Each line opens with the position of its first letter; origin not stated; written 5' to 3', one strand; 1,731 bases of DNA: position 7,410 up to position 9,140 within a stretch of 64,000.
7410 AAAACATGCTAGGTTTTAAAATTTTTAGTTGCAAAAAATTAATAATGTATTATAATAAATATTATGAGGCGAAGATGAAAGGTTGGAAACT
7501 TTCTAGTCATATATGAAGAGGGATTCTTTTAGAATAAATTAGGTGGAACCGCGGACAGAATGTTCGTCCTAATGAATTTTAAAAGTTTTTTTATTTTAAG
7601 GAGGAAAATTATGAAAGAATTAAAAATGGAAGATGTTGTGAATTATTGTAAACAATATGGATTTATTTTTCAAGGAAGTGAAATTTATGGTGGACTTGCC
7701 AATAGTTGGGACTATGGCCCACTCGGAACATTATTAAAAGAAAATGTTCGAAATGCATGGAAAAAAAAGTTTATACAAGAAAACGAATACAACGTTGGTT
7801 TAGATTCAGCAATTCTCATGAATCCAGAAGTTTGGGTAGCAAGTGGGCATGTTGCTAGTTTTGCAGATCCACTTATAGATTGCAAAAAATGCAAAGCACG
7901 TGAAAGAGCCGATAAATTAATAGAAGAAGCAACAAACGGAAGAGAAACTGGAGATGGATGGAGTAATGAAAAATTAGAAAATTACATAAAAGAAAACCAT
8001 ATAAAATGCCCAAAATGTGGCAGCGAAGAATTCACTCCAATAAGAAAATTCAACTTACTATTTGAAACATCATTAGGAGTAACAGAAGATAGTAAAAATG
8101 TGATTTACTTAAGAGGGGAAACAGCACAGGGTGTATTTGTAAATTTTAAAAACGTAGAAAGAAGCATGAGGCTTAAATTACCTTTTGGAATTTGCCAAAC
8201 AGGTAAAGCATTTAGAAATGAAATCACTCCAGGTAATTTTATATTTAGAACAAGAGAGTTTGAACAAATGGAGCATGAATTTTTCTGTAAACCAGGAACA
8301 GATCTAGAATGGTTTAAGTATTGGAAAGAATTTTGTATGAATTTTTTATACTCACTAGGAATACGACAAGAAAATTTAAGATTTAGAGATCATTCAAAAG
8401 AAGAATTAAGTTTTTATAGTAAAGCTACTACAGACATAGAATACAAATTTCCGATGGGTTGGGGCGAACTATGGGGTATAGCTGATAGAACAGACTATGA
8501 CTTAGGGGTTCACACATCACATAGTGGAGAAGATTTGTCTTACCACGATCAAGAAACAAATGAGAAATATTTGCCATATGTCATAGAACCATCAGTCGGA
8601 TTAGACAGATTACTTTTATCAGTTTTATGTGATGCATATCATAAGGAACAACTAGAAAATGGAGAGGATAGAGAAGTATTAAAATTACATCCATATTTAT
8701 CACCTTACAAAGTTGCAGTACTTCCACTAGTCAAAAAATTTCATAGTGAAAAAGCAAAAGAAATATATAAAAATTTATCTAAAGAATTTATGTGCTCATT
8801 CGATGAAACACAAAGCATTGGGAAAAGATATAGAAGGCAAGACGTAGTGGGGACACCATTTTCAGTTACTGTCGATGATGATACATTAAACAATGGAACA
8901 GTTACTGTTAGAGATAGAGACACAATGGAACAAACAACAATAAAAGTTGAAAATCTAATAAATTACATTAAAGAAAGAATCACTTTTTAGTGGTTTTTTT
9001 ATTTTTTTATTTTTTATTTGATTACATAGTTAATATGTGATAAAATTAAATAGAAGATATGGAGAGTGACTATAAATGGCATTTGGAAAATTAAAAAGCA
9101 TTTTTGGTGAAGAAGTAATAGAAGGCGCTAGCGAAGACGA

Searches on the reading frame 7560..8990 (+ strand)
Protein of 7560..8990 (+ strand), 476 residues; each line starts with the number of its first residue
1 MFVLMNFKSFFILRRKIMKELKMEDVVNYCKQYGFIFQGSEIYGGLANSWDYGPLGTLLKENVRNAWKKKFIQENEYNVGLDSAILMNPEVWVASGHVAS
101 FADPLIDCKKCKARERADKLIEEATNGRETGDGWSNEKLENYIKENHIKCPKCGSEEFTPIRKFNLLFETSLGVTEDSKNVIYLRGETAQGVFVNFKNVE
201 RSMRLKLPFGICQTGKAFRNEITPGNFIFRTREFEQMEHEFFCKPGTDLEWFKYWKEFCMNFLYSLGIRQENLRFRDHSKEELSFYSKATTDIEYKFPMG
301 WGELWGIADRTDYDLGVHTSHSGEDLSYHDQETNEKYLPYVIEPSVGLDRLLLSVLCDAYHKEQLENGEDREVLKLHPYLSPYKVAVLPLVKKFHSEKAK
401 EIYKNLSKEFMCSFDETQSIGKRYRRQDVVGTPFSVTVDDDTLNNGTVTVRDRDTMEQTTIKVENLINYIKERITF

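Call 68: search_protein_families(library=ncbifam, proteins=[window:7560-8990:+], max_evalue=1e-10)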
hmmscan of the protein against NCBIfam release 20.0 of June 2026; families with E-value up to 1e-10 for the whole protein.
window:7560-8990:+ (476 aa): 8 families
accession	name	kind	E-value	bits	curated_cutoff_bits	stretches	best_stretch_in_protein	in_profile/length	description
NF003211.1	PRK04173.1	equivalog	5.9e-203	674.8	312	1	23-470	1-454/454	glycine--tRNA ligase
TIGR00389.1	glyS_dimeric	equivalog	2.8e-160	534.6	243.3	3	22-257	2-233/565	glycine--tRNA ligase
NF011484.0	PRK14894.1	equivalog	5.8e-122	407.6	1050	3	146-364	101-337/539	glycine--tRNA ligase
TIGR00418.1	thrS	equivalog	5.2e-18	65.3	383.65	0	325-473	427-564/565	threonine--tRNA ligase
NF003068.0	PRK03991.1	equivalog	3.8e-14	52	484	1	325-474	446-592/613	threonine--tRNA ligase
NF006625.0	PRK09194.1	equivalog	2.5e-13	49.8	558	0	366-470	451-558/559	proline--tRNA ligase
NF008979.1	PRK12325.1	exception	1.5e-12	47.1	550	0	378-470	340-436/437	proline--tRNA ligase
TIGR00408.1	proS_fam_I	equivalog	3.2e-11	42.8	437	1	192-473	110-380/475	proline--tRNA ligase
